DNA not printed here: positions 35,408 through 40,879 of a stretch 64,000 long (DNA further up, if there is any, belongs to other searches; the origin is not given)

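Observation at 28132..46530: DeoR-governed hybrid locus: an Aga-type (galactosamine / tagatose-6-P) catabolic operon fused to a SusC/SusD PUL with an uncharacterised T9SS enzyme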

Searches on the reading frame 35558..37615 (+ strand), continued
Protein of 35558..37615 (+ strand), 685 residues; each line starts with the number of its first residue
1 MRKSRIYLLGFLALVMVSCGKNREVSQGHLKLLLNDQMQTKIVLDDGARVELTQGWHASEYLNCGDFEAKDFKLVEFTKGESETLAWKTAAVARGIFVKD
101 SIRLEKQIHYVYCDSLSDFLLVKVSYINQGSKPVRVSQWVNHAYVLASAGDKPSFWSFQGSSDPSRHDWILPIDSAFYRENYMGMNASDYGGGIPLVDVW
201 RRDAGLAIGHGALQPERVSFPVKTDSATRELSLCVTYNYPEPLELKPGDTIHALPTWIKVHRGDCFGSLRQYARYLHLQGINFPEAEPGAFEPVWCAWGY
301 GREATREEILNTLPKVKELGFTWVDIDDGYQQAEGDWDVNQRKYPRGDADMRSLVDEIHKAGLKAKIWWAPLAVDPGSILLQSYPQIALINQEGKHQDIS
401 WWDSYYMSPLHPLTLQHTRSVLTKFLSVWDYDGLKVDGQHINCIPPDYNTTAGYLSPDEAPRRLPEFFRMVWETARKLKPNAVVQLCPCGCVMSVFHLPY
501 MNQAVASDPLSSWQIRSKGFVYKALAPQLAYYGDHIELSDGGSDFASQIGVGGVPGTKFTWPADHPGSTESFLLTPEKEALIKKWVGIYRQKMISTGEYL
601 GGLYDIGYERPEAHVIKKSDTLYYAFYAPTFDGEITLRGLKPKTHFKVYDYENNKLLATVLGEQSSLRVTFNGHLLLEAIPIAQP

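Call 47: search_solved_structures(query=L070:10348-11889:+, max_evalue=0.00001)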
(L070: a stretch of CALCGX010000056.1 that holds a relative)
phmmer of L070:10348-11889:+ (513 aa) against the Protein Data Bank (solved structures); distinct sequences matched with E-value up to 0.00001: 48.
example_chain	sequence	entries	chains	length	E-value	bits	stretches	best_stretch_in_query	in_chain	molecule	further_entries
8j53_A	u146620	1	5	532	1.7e-205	686.8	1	16-513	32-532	GH31 alpha-galactosidase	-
8j50_A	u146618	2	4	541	1.1e-169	568.7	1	21-510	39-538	GH31 alpha-galactosidase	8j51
8j52_A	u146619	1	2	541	1.5e-168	565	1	21-510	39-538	GH31 alpha-galactosidase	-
7qqf_A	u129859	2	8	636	3.5e-58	200.7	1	100-492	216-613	Myogenesis-regulating glycosidase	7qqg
7qqh_A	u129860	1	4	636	1.6e-57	198.6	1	100-492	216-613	Myogenesis-regulating glycosidase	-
8t7z_A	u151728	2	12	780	5.4e-29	104.4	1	125-484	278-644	Alpha-glucosidase yicI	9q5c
1we5_A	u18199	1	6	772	8.1e-29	103.9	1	125-484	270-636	Putative family 31 glucosidase yicI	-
2f2h_A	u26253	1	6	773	8.1e-29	103.8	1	125-484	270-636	Putative family 31 glucosidase yicI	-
1xsi_A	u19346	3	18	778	8.3e-29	103.8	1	125-484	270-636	Putative family 31 glucosidase yicI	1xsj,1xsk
5zn6_A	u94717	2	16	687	3.5e-27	98.4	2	29-267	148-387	Alpha-xylosidase MeXyl31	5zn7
6jr6_A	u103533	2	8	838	1.6e-21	79.8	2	393-509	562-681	Candidate alpha-glycosidase Glycoside hydrolase family 31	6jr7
6jr8_A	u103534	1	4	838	1.9e-21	79.5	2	393-509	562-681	Candidate alpha-glycosidase Glycoside hydrolase family 31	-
8r56_A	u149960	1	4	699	1e-20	77.1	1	164-509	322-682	Glycosyl hydrolase, family 31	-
5f7s_A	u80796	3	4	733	2.4e-20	75.9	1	170-509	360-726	Glycoside hydrolase family 31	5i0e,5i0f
5i0g_B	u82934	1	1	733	2.7e-19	72.4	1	170-509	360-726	Glycoside hydrolase family 31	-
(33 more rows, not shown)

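Call 65: search_protein_families(library=pfam, proteins=[L046:12040-13590:+, L064:18964-20514:+, L030:12166-13581:+, L051:12871-13950:+, L019:8298-10004:+, L013:2306-3790:-, L032:15446-16543:+, L024:6384-8417:+, L055:3912-5291:-, L038:4171-6318:+], max_evalue=0.01)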
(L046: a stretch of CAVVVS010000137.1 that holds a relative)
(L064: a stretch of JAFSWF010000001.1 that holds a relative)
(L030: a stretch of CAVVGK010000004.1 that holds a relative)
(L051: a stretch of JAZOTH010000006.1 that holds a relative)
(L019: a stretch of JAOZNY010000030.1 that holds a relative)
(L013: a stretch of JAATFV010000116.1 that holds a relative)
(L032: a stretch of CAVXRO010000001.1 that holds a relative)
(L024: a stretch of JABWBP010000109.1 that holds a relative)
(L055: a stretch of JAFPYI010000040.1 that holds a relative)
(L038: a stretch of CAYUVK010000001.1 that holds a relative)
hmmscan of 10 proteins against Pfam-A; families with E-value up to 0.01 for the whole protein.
L046:12040-13590:+ (516 aa): 0 families

L064:18964-20514:+ (516 aa): 0 families

L030:12166-13581:+ (471 aa): 2 families
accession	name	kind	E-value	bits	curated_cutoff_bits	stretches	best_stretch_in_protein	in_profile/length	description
PF21252.2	Glyco_hydro_109_C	-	4.3e-46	157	27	1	205-369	2-184/187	Glycosyl hydrolase 109, C-terminal domain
PF01408.29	GFO_IDH_MocA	-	6.2e-14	53.2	24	1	64-192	1-117/120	Oxidoreductase family, NAD-binding Rossmann fold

L051:12871-13950:+ (359 aa): 2 families
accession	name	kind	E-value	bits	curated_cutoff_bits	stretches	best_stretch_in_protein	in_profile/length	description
PF01636.29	APH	-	1.9e-14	54.4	23.2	1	21-255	1-218/239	Phosphotransferase enzyme family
PF01633.27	Choline_kinase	-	0.0068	16.2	29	0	157-231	115-187/300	Choline/ethanolamine kinase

L019:8298-10004:+ (568 aa): 1 family
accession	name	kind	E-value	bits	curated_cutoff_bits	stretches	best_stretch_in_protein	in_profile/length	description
PF18962.6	Por_Secre_tail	-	5.1e-06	27.1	27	1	503-567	10-75/75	Secretion system C-terminal sorting domain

L013:2306-3790:- (494 aa): 1 family
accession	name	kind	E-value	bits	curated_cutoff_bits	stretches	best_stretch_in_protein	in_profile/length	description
PF09005.15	FUBP_C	-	0.0049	16.8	20.1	0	288-298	11-21/36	Far upstream element-binding protein, C-terminal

L032:15446-16543:+ (365 aa): 3 families
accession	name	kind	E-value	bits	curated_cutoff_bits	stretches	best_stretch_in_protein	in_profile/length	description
PF08544.19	GHMP_kinases_C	-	1.6e-14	54.5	21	1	268-343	5-81/85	GHMP kinases C terminal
PF10509.15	GalKase_gal_bdg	-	1.8e-09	37.5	23.1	1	8-43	12-47/49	Galactokinase galactose-binding signature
PF00288.32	GHMP_kinases_N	-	4.1e-09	37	22.3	1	81-168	5-87/87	GHMP kinases N terminal domain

L024:6384-8417:+ (677 aa): 3 families
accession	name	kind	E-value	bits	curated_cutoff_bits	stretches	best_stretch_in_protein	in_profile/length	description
PF14871.12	GHL6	-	0.00018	22.2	35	1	87-194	40-132/132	Hypothetical glycosyl hydrolase 6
PF03537.19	Glyco_hydro_114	-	0.0011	18.7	27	0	53-105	93-148/231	Glycoside-hydrolase family GH114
PF08532.16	Glyco_hydro_42M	-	0.002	18.1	25.8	1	461-518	59-119/207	Beta-galactosidase trimerisation domain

L055:3912-5291:- (459 aa): 2 families
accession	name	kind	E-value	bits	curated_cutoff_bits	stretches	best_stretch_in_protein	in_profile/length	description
PF05448.18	AXE1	-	8.2e-40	137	21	1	150-445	19-305/321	Acetyl xylan esterase (AXE1)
PF00326.27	Peptidase_S9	-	8.6e-10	38.9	22.6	1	299-445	44-189/213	Prolyl oligopeptidase family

L038:4171-6318:+ (715 aa): 0 families

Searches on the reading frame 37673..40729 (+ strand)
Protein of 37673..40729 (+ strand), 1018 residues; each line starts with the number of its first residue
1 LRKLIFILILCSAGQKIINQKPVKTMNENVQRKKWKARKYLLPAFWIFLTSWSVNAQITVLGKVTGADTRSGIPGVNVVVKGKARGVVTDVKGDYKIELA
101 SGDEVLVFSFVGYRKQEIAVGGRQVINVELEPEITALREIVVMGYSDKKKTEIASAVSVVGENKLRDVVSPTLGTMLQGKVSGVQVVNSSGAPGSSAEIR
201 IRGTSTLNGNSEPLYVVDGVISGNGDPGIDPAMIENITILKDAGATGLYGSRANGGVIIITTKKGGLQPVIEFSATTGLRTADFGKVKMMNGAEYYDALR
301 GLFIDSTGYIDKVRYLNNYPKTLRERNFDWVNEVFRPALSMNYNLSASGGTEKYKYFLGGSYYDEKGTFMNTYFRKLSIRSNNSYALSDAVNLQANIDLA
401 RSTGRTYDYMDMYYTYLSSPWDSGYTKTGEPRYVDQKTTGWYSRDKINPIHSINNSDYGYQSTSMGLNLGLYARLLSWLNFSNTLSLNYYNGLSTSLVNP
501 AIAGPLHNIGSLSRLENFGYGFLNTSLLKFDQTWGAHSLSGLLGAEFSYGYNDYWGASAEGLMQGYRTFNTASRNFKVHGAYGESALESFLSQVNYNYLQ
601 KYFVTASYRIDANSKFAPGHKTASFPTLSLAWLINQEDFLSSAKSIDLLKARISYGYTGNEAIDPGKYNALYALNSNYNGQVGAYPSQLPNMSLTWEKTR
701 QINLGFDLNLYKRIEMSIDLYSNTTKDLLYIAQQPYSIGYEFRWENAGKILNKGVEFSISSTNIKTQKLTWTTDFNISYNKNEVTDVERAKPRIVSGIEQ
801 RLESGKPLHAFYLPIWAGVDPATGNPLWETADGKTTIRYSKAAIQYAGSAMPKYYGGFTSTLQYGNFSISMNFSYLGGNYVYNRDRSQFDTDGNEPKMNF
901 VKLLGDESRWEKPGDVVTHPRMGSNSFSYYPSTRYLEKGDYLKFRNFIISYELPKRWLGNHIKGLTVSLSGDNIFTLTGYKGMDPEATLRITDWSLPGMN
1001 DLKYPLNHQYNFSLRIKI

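Call 4: search_protein_families(library=pfam, proteins=[window:37673-40729:+], max_evalue=0.001)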
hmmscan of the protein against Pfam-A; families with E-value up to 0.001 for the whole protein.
window:37673-40729:+ (1018 aa): 3 families
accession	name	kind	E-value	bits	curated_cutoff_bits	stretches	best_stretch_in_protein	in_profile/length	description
PF13715.12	CarbopepD_reg_2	-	8e-17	61.5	32.2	1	62-142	3-88/88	CarboxypepD_reg-like domain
PF07715.20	Plug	-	5.3e-16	59.5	23.9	1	150-257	2-107/107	TonB-dependent Receptor Plug Domain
PF13620.12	CarboxypepD_reg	-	3.8e-09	37.2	32.3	1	59-130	1-81/82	Carboxypeptidase regulatory-like domain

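Call 6: search_protein_families(library=ncbifam, proteins=[window:37673-40729:+], max_evalue=0.00001)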
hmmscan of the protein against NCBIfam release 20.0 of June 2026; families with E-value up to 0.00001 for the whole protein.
window:37673-40729:+ (1018 aa): 4 families
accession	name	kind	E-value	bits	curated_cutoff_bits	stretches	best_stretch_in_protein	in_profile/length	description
TIGR04056.1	OMP_RagA_SusC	subfamily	4.4e-215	717.1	368.25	1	58-1017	1-980/981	SusC/RagA family TonB-linked outer membrane protein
TIGR04057.1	SusC_RagA_signa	signature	3.3e-13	49.2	46.2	1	234-263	2-31/31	SusC/RagA subfamily TonB-dependent outer membrane receptor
TIGR01779.1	TonB-B12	equivalog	2.5e-08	32.9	599.7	1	146-281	38-172/614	TonB-dependent vitamin B12 receptor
NF052649.1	TonRcptRhtA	equivalog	3.9e-06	25.4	1100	1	131-281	35-184/744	TonB-dependent siderophore receptor RhtA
